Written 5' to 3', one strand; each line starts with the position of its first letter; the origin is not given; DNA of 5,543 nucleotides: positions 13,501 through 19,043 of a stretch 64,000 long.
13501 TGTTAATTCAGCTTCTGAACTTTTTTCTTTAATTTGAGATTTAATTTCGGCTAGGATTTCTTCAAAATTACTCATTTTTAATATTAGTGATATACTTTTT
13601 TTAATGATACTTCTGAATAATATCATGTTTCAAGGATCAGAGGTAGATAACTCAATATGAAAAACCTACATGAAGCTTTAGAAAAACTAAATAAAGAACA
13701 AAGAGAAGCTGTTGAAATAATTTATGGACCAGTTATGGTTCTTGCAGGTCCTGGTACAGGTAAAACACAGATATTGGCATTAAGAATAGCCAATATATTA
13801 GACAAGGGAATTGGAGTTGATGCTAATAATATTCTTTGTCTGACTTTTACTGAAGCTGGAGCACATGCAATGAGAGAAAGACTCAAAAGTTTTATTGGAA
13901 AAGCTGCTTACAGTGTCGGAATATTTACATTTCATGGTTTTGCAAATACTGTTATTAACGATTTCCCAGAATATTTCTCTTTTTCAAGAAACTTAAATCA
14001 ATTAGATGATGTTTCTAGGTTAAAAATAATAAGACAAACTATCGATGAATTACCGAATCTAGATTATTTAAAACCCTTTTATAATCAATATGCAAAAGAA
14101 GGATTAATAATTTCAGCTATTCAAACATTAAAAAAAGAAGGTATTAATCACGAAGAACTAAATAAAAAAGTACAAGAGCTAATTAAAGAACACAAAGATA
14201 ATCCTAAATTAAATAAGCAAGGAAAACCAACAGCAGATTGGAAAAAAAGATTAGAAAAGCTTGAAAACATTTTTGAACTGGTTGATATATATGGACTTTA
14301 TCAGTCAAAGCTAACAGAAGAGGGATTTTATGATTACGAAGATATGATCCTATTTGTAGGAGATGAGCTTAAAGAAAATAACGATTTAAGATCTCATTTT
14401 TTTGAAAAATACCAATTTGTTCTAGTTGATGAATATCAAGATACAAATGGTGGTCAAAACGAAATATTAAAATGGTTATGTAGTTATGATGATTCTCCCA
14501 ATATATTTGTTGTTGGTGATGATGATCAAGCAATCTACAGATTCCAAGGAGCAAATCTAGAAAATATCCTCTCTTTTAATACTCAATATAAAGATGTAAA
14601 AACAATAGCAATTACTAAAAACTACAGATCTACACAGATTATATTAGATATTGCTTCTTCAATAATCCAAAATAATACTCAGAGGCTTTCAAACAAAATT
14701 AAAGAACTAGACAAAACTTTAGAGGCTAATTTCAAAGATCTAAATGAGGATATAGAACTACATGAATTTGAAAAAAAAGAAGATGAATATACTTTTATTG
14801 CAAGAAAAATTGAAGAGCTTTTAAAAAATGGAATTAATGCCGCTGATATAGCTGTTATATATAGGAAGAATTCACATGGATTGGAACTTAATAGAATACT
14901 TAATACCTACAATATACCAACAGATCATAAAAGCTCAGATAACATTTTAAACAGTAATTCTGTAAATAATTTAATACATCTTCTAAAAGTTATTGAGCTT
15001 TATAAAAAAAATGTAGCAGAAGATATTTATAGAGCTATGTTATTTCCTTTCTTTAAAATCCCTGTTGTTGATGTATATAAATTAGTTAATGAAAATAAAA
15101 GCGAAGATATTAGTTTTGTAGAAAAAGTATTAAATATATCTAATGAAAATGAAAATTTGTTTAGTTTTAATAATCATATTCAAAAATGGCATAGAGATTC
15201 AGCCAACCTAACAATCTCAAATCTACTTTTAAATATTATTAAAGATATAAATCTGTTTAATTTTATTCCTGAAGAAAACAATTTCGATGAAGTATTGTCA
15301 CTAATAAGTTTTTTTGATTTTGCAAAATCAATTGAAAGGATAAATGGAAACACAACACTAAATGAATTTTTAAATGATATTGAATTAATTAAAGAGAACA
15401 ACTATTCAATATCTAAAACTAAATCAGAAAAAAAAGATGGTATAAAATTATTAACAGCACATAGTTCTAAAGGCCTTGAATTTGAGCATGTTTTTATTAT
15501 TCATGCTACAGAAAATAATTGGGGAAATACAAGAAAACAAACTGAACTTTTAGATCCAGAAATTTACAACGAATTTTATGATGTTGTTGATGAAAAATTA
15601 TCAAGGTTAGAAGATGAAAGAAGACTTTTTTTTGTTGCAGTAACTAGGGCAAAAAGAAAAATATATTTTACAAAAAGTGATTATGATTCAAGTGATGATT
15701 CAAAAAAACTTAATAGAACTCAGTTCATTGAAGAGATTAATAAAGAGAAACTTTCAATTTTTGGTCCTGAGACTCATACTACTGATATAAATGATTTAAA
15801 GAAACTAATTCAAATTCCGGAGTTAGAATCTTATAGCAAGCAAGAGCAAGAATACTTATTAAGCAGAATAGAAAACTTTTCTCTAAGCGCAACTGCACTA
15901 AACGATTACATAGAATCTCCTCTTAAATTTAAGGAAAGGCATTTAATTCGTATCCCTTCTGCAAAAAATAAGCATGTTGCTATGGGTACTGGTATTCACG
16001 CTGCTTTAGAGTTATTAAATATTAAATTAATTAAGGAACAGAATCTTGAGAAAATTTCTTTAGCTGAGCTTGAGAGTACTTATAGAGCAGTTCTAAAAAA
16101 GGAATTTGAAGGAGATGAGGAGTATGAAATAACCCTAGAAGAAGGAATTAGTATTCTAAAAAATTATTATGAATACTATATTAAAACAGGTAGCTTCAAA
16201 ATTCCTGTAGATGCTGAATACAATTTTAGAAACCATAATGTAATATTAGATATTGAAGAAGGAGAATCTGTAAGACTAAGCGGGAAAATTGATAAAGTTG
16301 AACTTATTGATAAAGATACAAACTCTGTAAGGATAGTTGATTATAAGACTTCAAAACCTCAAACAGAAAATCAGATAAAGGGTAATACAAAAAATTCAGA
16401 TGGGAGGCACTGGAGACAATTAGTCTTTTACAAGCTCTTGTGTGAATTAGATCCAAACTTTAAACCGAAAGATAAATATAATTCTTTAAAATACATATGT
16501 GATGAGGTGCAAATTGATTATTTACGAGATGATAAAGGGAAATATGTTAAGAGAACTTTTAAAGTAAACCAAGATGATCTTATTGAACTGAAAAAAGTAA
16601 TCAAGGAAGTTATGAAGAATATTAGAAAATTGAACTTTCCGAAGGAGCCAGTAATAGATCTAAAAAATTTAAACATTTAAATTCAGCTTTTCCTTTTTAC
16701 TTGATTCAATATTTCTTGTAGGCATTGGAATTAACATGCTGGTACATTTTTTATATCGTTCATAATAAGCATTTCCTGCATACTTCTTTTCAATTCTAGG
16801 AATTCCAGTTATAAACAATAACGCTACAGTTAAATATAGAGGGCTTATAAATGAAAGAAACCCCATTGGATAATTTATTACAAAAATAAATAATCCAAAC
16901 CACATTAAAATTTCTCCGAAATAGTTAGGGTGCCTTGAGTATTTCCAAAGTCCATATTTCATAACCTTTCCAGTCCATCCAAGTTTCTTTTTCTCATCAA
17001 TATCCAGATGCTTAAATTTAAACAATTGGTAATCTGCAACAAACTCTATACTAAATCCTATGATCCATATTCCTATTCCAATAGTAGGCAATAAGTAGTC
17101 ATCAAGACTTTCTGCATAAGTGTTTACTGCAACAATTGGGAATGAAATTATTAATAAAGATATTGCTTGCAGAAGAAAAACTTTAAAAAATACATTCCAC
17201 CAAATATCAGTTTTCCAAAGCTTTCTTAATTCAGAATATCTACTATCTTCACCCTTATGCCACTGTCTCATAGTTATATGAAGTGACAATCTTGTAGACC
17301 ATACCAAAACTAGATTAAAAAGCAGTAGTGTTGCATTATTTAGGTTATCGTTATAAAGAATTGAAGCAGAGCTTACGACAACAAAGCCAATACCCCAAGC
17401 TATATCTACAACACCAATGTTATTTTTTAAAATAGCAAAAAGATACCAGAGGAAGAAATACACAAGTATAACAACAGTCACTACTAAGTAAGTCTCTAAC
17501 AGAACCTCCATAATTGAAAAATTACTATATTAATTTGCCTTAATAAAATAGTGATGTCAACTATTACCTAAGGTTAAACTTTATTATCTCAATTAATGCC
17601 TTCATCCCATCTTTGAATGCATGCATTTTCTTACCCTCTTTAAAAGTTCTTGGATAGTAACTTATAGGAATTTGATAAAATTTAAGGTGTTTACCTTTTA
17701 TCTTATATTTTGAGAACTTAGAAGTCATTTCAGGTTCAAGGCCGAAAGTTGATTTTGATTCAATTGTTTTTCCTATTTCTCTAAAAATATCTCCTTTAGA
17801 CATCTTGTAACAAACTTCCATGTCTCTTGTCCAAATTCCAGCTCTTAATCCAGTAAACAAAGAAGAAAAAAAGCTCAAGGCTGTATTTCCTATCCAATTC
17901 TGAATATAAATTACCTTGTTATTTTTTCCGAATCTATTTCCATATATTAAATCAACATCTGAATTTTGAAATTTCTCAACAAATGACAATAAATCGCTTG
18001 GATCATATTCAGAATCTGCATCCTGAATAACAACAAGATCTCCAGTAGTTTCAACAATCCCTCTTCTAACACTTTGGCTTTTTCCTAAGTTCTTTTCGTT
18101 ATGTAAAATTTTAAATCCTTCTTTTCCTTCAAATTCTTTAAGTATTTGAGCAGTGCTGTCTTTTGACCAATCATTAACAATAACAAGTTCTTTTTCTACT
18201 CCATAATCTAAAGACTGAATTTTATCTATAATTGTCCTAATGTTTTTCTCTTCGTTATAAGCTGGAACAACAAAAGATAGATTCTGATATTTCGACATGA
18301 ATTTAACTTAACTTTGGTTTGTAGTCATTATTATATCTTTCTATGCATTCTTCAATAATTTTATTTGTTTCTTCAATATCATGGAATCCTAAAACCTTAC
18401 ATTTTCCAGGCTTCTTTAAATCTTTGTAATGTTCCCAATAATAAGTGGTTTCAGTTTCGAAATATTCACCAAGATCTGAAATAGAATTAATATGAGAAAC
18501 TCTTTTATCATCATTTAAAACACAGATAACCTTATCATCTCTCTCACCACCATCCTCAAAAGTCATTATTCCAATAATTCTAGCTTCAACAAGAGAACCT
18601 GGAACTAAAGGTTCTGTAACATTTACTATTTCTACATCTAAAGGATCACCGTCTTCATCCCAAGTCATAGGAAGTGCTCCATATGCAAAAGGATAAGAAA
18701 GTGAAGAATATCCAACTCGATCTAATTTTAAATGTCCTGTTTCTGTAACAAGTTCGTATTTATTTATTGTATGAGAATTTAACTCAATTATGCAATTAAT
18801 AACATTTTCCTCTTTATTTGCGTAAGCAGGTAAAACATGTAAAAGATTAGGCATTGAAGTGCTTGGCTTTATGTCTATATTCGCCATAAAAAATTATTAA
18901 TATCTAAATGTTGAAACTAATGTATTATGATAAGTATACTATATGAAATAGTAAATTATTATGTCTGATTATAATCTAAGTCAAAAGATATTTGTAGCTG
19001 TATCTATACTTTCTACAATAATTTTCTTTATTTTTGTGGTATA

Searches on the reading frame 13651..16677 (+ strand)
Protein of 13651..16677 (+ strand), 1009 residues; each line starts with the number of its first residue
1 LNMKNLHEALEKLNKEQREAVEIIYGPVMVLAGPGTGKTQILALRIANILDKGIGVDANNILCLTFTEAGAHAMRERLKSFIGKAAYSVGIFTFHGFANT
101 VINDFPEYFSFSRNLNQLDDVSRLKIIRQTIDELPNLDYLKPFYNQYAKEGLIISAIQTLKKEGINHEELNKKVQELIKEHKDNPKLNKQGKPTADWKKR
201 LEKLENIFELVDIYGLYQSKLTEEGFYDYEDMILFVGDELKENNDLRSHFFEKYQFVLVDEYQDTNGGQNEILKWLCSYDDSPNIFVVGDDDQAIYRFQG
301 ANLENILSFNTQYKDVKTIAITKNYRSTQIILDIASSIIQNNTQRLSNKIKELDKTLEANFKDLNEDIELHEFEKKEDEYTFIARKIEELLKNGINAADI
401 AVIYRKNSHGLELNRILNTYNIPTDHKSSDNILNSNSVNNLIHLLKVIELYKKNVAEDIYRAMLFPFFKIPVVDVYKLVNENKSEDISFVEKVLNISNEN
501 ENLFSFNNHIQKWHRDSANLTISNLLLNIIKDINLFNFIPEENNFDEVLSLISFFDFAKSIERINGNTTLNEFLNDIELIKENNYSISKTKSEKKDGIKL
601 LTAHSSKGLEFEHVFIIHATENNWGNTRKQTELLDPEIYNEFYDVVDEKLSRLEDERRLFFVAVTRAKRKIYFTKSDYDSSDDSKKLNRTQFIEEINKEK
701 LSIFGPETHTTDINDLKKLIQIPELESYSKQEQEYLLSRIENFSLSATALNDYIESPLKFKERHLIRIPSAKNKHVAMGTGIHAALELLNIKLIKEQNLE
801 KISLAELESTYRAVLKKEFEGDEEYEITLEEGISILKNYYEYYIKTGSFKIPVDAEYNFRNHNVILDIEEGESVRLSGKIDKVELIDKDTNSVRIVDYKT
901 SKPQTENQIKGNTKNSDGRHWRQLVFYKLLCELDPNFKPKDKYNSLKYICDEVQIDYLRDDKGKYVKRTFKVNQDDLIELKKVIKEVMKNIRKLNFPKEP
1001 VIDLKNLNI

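Call 24: search_protein_families(library=pfam, proteins=[window:13651-16677:+], max_evalue=0.001)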
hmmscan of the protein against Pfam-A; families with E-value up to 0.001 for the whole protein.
window:13651-16677:+ (1009 aa): 8 families
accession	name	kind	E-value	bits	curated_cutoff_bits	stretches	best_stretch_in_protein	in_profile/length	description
PF00580.27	UvrD-helicase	-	3.6e-61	207.7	23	1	13-314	1-271/271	UvrD/REP helicase N-terminal domain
PF13361.12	UvrD_C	-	7.5e-36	124.7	25.6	1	320-676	2-348/350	UvrD-like helicase C-terminal domain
PF12705.13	PDDEXK_1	-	1.8e-20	74.4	22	1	744-1000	1-233/247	PD-(D/E)XK nuclease superfamily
PF13245.12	AAA_19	-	4e-18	66.3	25.1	1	17-298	1-133/134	AAA domain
PF13538.12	UvrD_C_2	-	1.2e-08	35.1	27.4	0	653-673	31-51/52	UvrD-like helicase C-terminal domain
PF01443.25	Viral_helicase1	-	6.9e-07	29.8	21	0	248-317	52-125/228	Viral superfamily 1 RNA helicase core domain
PF13604.12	AAA_30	-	0.0004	20.6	27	0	12-78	1-66/191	AAA domain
PF13087.12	AAA_12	-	0.00042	20.4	27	0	590-672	131-189/195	AAA domain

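Call 57: find_related_loci(query=window:13651-16677:+, collection=metagenome_contigs, flank=10000)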
Query window:13651-16677:+ (1009 aa) in metagenome_contigs; peptide patterns used: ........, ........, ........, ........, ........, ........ (x = any residue, [..] = any of these).
98 stretches matched a pattern; 31 encode a relative of the query (tblastn E <= 1e-3); 31 distinct loci.
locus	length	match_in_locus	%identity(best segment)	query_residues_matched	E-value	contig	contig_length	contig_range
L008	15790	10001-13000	44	5-996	0e+0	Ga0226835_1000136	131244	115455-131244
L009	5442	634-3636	42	5-996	0e+0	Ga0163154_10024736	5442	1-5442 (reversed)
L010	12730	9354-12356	42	5-996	0e+0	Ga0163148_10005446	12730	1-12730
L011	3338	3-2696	39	115-996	0e+0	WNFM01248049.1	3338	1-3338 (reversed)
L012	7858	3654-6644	34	11-1000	3e-152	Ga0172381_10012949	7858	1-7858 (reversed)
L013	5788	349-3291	33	1-996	1e-146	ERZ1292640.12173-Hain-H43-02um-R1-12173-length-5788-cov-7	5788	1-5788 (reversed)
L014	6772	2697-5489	33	10-1003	2e-144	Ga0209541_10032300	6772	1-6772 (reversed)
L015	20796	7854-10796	33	1-996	2e-143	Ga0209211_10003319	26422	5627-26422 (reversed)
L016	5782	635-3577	33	1-996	3e-144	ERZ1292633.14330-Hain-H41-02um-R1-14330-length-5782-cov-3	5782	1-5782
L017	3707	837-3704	33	1-977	2e-143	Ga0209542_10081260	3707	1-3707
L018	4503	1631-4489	31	9-983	9e-137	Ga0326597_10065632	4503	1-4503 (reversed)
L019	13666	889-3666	32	2-1003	1e-133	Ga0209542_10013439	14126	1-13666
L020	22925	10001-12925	32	11-996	2e-132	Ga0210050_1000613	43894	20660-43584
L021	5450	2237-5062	34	4-997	9e-134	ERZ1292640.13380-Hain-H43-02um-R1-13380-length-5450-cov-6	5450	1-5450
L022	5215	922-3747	34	4-997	9e-134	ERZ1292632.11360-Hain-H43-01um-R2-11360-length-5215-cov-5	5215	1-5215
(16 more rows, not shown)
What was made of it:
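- Tried and rejected: These confirmed the gene's full length but were useless for synteny (call 57).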

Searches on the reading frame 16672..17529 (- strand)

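Call 24: search_protein_families(library=pfam, proteins=[window:16672-17529:-], max_evalue=0.001)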
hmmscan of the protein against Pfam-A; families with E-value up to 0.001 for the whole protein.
window:16672-17529:- (286 aa): 3 families
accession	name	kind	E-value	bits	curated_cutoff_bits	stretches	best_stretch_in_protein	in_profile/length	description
PF06966.17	DUF1295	-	4.3e-63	213.4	20.4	1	28-263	1-235/235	Protein of unknown function (DUF1295)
PF02544.21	Steroid_dh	-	8.7e-08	32.7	22.6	1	138-269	32-148/150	3-oxo-5-alpha-steroid 4-dehydrogenase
PF04191.18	PEMT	-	0.00013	22.8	25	1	150-239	5-92/105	Phospholipid methyltransferase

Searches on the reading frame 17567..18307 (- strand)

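Call 24: search_protein_families(library=pfam, proteins=[window:17567-18307:-], max_evalue=0.001)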
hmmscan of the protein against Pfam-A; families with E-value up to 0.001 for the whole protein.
window:17567-18307:- (247 aa): 3 families
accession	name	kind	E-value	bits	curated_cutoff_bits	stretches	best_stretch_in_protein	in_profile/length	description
PF00535.33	Glycos_transf_2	-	4.5e-29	102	23.3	1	11-131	1-121/168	Glycosyl transferase family 2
PF13641.12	Glyco_tranf_2_3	-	3.5e-10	40.7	27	1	9-133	2-131/230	Glycosyltransferase like family 2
PF10111.15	Glyco_tranf_2_2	-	2e-06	28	27.3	1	11-106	1-98/276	Glycosyltransferase like family 2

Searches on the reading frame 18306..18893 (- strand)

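Call 24: search_protein_families(library=pfam, proteins=[window:18306-18893:-], max_evalue=0.001)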
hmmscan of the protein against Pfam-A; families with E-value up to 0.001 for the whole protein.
window:18306-18893:- (196 aa): 1 family
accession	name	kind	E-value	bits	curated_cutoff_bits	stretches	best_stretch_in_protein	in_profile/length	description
PF00719.24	Pyrophosphatase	-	1.6e-46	158.3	23.5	1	34-188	1-153/153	Inorganic pyrophosphatase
